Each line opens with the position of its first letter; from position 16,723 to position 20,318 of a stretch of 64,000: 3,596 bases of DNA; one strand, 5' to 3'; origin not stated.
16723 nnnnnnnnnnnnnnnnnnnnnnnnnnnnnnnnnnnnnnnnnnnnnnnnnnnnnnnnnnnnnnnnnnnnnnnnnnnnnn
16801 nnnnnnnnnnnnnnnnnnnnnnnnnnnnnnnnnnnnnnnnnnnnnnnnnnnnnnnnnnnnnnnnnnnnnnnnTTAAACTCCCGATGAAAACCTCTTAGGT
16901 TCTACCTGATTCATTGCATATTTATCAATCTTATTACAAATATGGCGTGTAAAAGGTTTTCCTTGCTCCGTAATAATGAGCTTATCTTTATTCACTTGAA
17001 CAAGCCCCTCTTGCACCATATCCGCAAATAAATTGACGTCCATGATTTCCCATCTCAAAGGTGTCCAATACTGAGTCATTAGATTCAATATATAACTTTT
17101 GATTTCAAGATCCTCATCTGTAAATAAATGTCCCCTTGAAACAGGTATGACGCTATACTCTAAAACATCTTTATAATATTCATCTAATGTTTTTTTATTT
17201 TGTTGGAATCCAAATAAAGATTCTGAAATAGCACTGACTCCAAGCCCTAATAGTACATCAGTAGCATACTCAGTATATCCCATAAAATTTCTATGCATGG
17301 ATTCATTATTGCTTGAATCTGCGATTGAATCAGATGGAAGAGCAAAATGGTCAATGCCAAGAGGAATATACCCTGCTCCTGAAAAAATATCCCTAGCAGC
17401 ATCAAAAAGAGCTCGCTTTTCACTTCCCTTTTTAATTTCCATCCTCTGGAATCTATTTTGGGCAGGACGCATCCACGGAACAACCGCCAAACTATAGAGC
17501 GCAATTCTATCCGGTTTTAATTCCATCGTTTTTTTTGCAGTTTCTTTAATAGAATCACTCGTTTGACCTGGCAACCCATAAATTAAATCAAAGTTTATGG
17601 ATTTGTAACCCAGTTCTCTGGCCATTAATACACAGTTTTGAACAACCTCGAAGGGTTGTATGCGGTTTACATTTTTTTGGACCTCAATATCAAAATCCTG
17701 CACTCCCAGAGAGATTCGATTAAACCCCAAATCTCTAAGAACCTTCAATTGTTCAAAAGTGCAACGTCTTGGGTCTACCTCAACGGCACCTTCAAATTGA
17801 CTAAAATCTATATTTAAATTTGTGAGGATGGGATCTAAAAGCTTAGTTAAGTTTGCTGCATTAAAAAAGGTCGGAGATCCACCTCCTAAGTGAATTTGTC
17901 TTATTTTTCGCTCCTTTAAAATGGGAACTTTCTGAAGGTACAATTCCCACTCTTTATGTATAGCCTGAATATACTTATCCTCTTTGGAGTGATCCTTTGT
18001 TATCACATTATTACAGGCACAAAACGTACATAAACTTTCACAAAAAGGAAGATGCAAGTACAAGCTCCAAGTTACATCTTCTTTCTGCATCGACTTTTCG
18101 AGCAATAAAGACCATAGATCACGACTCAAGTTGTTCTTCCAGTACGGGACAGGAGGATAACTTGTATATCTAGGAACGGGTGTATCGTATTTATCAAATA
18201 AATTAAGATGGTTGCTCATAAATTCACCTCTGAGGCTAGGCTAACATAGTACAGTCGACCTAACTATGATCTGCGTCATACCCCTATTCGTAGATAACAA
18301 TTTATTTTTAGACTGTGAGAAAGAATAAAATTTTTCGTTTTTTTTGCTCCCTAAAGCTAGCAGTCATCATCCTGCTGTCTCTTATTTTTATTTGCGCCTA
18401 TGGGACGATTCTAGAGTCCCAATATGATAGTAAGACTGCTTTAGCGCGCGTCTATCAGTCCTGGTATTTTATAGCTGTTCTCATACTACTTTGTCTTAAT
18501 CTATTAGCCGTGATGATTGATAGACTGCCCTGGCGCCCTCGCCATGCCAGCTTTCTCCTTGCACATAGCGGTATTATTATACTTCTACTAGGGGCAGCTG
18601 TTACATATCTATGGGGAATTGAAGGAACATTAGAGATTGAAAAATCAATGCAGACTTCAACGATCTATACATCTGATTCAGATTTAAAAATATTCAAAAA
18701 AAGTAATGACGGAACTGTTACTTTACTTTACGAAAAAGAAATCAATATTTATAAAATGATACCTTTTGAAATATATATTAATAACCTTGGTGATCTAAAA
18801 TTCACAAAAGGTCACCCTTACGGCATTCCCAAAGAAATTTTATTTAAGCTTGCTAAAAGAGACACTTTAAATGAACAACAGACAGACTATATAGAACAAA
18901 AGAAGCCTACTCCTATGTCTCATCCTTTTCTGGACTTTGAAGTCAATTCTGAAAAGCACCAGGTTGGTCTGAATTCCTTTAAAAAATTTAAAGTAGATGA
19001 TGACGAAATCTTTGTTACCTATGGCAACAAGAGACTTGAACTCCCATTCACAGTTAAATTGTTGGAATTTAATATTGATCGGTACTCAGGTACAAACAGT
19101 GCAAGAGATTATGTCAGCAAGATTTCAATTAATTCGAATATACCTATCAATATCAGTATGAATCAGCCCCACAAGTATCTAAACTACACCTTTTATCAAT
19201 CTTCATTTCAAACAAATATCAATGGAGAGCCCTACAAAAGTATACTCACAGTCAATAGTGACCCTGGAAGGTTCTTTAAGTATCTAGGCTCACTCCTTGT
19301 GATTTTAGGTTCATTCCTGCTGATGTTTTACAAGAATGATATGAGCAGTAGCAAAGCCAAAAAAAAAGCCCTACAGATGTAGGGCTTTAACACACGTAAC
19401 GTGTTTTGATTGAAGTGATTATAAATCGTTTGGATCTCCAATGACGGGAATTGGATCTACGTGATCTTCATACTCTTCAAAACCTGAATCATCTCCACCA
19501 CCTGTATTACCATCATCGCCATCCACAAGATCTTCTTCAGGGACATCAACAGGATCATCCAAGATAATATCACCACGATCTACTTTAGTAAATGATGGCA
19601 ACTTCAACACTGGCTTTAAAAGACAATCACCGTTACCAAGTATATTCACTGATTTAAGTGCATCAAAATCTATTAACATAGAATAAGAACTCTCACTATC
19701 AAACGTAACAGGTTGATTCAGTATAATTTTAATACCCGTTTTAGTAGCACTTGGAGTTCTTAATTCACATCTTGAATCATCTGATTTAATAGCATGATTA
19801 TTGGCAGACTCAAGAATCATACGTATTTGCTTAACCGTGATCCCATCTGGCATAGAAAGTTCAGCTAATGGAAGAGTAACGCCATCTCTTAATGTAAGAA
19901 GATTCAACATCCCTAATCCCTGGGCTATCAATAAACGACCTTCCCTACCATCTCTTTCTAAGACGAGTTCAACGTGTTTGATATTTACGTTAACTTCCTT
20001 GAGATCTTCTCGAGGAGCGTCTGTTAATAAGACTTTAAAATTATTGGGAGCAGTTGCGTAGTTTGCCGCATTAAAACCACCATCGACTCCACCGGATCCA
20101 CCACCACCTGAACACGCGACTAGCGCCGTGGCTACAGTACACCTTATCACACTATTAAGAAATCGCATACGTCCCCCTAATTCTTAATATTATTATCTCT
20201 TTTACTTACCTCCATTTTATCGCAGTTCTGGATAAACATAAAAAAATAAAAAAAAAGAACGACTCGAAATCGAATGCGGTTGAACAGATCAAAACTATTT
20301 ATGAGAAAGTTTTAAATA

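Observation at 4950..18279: A four-site Crp/Fnr-type regulon motif (ATGAy-N4-rTCAT) linking nirK, nor, nrdJ and hemN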

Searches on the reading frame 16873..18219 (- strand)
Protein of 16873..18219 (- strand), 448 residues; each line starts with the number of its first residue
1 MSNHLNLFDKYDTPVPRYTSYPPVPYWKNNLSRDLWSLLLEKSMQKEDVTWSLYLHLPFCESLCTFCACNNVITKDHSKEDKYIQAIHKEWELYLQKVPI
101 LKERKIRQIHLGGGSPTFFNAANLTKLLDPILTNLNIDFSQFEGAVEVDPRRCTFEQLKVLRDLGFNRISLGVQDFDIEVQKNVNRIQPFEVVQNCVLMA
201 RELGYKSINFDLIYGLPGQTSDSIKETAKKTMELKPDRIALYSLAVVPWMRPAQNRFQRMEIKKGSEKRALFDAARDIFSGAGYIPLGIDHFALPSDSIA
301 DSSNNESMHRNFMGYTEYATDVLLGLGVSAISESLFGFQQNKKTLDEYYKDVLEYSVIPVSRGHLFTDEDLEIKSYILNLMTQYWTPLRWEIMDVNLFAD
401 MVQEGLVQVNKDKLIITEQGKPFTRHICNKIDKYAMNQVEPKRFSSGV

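Call 10: search_protein_families(library=pfam, proteins=[window:16873-18219:-])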
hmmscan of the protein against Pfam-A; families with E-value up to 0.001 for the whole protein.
window:16873-18219:- (448 aa): 1 family
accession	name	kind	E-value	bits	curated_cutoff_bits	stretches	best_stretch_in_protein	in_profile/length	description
PF04055.27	Radical_SAM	-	8.5e-23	81.8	29.5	1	55-229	2-164/166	Radical SAM superfamily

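Call 31: search_protein_families(library=ncbifam, proteins=[window:16873-18219:-], max_evalue=0.001)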
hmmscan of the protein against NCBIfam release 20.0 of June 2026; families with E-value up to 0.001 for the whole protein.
window:16873-18219:- (448 aa): 21 families
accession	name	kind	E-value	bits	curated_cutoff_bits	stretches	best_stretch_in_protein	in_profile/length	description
TIGR00538.1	hemN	equivalog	5.3e-116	388.1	324.95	1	5-446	5-452/454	oxygen-independent coproporphyrinogen III oxidase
NF006067.1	PRK08208.1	equivalog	6.4e-49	167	380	1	44-306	29-277/427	STM4012 family radical SAM protein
TIGR00539.1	hemN_rel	equivalog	6.6e-45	153.8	205.4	1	52-293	2-235/361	radical SAM family heme chaperone HemW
TIGR04107.1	rSAM_HutW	equivalog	1.1e-39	136.5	400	1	32-295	20-283/419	heme anaerobic degradation radical SAM methyltransferase ChuW/HutW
TIGR03994.1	rSAM_HemZ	equivalog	6.8e-39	134.1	321.4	1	48-286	82-317/401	coproporphyrinogen dehydrogenase HemZ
NF006064.0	PRK08207.2-2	equivalog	8.6e-33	114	504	1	46-286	140-377/465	coproporphyrinogen III oxidase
NF006060.0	PRK08207.1-3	equivalog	2.5e-29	102.4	653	1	42-247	141-347/477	coproporphyrinogen III oxidase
NF006062.0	PRK08207.1-5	equivalog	2.9e-29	102.3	1007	1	40-249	137-348/476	coproporphyrinogen III oxidase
NF004567.0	PRK05904.1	equivalog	1.3e-27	96.9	355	1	50-246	6-194/353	coproporphyrinogen III oxidase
NF006385.0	PRK08629.1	equivalog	4.1e-27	95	355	1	43-251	45-243/439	coproporphyrinogen III oxidase family protein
NF005133.0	PRK06582.1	equivalog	1.3e-26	93.6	597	1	45-246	6-201/390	coproporphyrinogen III oxidase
NF006061.0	PRK08207.1-4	equivalog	1.7e-23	83.2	702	1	51-286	174-409/501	coproporphyrinogen III oxidase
NF006065.0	PRK08207.2-4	equivalog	9.9e-21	74.2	922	1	48-287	166-408/484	coproporphyrinogen III oxidase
NF006059.0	PRK08207.1-1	equivalog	3e-20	72.4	1012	1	46-277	169-398/496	coproporphyrinogen III oxidase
NF006063.0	PRK08207.2-1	equivalog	7e-18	64.5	1074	1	51-246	193-388/518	coproporphyrinogen III oxidase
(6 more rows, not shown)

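Call 39: find_homologous_proteins(query=window:16873-18219:-, max_evalue=1e-60)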
Query window:16873-18219:- (448 aa): 7996 proteins with E <= 1e-60 among 8000 candidates; the best 120 are listed.
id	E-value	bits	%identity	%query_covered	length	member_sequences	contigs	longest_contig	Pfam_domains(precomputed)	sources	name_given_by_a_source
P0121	0.0e+0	1037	100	100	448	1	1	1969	PF04055.28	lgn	-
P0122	0.0e+0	1026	99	100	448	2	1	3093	PF04055.28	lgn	-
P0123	1.2e-274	929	100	90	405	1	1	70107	PF04055.28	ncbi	-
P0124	5.7e-204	696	67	99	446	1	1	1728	PF04055.28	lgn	-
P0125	6.6e-199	679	64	100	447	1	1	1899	PF04055.28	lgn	-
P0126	2.5e-198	678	64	100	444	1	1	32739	PF04055.28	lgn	-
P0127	6.9e-193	660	63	99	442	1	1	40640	PF04055.28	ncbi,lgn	-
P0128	2.7e-192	658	63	100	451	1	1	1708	PF04055.28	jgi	jgi:oxygen-independent coproporphyrinogen-3 oxidase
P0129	6.7e-190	650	62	99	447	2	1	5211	PF04055.28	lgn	-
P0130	8.9e-190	649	61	100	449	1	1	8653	PF04055.28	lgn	-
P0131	8.8e-187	640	62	99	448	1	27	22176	PF04055.28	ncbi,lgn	-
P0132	2.6e-182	625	62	100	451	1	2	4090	PF04055.28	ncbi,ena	-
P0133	4.7e-181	621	60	99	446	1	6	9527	PF04055.28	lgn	-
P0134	5.0e-167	574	56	99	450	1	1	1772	PF04055.28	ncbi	-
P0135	1.8e-165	569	54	99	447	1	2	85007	PF04055.28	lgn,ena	-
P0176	3.1e-150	519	51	99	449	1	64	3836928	PF04055.28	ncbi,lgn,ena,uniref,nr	ncbi:oxygen-independent coproporphyrinogen III oxidase [Bdellovibrio bacteriovorus]|uniref:Coproporp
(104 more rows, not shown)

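Call 40: find_encoding_contigs(protein=P0126, flank=10000, max_places=1)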
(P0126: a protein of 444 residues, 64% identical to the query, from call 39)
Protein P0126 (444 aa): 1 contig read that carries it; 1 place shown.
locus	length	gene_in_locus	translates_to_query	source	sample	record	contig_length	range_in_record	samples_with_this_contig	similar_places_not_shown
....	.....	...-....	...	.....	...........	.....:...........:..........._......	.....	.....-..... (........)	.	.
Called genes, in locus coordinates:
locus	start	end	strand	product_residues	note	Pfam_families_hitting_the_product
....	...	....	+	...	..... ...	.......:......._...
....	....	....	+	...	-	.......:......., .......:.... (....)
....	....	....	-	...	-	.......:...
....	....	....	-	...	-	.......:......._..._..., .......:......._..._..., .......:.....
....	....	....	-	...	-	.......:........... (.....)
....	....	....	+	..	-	-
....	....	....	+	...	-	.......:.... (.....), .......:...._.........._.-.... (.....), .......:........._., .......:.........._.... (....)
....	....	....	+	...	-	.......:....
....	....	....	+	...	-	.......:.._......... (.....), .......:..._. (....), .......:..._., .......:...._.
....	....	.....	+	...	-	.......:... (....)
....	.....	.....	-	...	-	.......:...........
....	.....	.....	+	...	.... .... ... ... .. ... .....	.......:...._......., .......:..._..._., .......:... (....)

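Call 41: find_encoding_contigs(protein=P0131, flank=10000, max_places=1)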
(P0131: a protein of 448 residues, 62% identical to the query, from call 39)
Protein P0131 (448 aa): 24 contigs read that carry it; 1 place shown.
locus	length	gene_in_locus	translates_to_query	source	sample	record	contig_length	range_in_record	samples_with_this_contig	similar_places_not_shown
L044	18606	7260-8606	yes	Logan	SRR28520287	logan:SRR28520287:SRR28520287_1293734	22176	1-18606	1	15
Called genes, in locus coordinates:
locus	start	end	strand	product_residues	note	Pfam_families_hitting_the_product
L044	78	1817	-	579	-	-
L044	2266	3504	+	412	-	PF01590:GAF, PF13185:GAF_2, PF00512:HisKA, PF02518:HATPase_c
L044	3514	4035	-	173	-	-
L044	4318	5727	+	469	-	PF01546:Peptidase_M20, PF07687:M20_dimer (weak)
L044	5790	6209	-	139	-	PF01925:TauE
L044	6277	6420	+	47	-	-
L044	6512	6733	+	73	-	-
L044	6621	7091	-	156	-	-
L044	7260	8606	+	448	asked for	PF04055:Radical_SAM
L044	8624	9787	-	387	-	PF02771:Acyl-CoA_dh_N, PF02770:Acyl-CoA_dh_M, PF00441:Acyl-CoA_dh_1, PF08028:Acyl-CoA_dh_2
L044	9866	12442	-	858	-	PF00317:Ribonuc_red_lgN (weak), PF02867:Ribonuc_red_lgC, PF12637:TSCPD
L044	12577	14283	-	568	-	PF00282:Pyridoxal_deC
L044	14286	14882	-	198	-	PF01814:Hemerythrin (faint)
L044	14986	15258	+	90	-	-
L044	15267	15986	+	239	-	PF02433:FixO (faint), PF22085:NorB_cytochrome_c-like (faint), PF13442:Cytochrome_CBB3 (weak), PF00034:Cytochrom_C, PF13442:Cytochrome_CBB3 (weak), PF00034:Cytochrom_C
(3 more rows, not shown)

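Call 42: find_encoding_contigs(protein=P0135, flank=10000, max_places=1)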
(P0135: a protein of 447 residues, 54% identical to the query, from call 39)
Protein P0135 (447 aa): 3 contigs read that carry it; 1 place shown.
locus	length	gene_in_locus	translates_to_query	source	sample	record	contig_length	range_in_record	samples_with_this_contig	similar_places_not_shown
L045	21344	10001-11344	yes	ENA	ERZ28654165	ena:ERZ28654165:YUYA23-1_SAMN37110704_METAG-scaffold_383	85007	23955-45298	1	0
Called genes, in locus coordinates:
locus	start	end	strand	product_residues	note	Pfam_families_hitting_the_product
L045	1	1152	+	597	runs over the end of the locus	PF00092:VWA (weak)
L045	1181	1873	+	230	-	PF00027:cNMP_binding, PF13545:HTH_Crp_2, PF00325:Crp (faint)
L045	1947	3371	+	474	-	PF07732:Cu-oxidase_3, PF07731:Cu-oxidase_2 (faint), PF00034:Cytochrom_C, PF13442:Cytochrome_CBB3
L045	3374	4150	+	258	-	PF03781:FGE-sulfatase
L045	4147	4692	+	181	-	PF02630:SCO1-SenC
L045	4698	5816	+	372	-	PF05940:NnrS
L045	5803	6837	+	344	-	-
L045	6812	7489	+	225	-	PF00027:cNMP_binding, PF13545:HTH_Crp_2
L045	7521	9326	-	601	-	PF13597:NRDD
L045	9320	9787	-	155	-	PF13353:Fer4_12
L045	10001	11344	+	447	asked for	PF04055:Radical_SAM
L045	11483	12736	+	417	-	-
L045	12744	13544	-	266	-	PF14321:DUF4382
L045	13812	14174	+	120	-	PF00254:FKBP_C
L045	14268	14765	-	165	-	PF00710:Asparaginase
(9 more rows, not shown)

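Call 45: find_encoding_contigs(protein=P0176, flank=10000, max_places=1)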
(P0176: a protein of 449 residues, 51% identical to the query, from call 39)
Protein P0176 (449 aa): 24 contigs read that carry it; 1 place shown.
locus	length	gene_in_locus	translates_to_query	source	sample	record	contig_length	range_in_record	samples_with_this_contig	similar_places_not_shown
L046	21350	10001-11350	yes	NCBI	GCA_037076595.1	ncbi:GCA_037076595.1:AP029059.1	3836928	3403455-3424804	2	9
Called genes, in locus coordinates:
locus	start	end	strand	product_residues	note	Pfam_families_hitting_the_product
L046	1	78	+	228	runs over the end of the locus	PF00497:SBP_bac_3 (weak)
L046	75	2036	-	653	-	PF00622:SPRY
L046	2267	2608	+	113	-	-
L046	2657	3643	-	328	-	PF00490:ALAD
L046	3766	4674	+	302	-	PF05201:GlutR_N (weak)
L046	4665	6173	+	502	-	PF01379:Porphobil_deam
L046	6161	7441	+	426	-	PF00202:Aminotran_3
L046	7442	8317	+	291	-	PF00512:HisKA, PF02518:HATPase_c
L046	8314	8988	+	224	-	PF00072:Response_reg, PF00486:Trans_reg_C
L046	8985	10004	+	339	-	PF01208:URO-D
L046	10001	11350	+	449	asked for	PF04055:Radical_SAM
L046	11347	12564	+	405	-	PF01266:DAO (faint), PF01593:Amino_oxidase, PF07992:Pyr_redox_2 (faint), PF13450:NAD_binding_8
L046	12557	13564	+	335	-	PF00762:Ferrochelatase, PF01903:CbiX (faint)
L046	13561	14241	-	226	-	PF04172:LrgB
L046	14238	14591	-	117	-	PF03788:LrgA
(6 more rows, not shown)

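Call 46: find_encoding_contigs(protein=P0127, flank=10000, max_places=1)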
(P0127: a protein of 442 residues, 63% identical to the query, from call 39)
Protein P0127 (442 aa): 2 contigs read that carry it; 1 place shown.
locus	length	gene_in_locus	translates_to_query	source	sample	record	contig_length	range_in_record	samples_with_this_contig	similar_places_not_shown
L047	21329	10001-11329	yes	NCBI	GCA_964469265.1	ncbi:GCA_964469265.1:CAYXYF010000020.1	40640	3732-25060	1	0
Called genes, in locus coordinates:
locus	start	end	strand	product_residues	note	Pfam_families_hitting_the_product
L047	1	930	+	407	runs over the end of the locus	-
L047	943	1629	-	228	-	PF00486:Trans_reg_C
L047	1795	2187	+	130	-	-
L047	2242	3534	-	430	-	PF00375:SDF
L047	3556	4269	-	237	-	PF01925:TauE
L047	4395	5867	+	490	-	PF00171:Aldedh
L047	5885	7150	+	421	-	PF12471:GTP_CH_N, PF00925:GTP_cyclohydro2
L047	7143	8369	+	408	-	PF07958:DUF1688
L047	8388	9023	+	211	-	PF14681:UPRTase, PF00156:Pribosyltran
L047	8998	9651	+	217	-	PF00485:PRK, PF13238:AAA_18 (weak)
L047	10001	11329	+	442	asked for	PF04055:Radical_SAM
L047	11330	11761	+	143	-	PF03653:UPF0093, PF05425:CopD (weak)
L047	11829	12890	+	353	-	PF02275:CBAH (weak)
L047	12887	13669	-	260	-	PF20230:DUF6588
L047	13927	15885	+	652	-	PF23649:FKBP15 (faint), PF24161:CCDC39 (faint), PF07888:CALCOCO1 (weak)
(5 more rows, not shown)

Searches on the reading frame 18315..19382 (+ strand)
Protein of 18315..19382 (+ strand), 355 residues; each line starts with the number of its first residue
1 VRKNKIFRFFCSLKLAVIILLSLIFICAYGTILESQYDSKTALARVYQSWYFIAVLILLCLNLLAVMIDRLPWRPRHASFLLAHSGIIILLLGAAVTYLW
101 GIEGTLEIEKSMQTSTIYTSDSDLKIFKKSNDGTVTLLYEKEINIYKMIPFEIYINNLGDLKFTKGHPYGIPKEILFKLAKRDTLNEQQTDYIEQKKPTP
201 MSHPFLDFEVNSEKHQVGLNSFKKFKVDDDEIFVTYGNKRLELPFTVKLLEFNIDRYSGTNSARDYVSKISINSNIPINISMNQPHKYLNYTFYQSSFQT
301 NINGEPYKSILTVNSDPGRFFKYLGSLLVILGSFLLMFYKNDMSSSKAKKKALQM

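Call 10: search_protein_families(library=pfam, proteins=[window:18315-19382:+])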
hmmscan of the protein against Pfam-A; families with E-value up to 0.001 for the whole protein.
window:18315-19382:+ (355 aa): 1 family
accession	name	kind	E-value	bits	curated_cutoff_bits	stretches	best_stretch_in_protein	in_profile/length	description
PF05140.19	ResB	-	3.1e-19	69.6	24.6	1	236-301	198-268/486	ResB-like family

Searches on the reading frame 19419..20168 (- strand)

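Call 10: search_protein_families(library=pfam, proteins=[window:19419-20168:-])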
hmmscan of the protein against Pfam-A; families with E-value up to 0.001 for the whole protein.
window:19419-20168:- (249 aa): 1 family
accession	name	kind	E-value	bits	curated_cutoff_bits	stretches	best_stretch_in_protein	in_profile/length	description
PF14321.11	DUF4382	-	3.8e-25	89.1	25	1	44-186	4-136/136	Domain of unknown function (DUF4382)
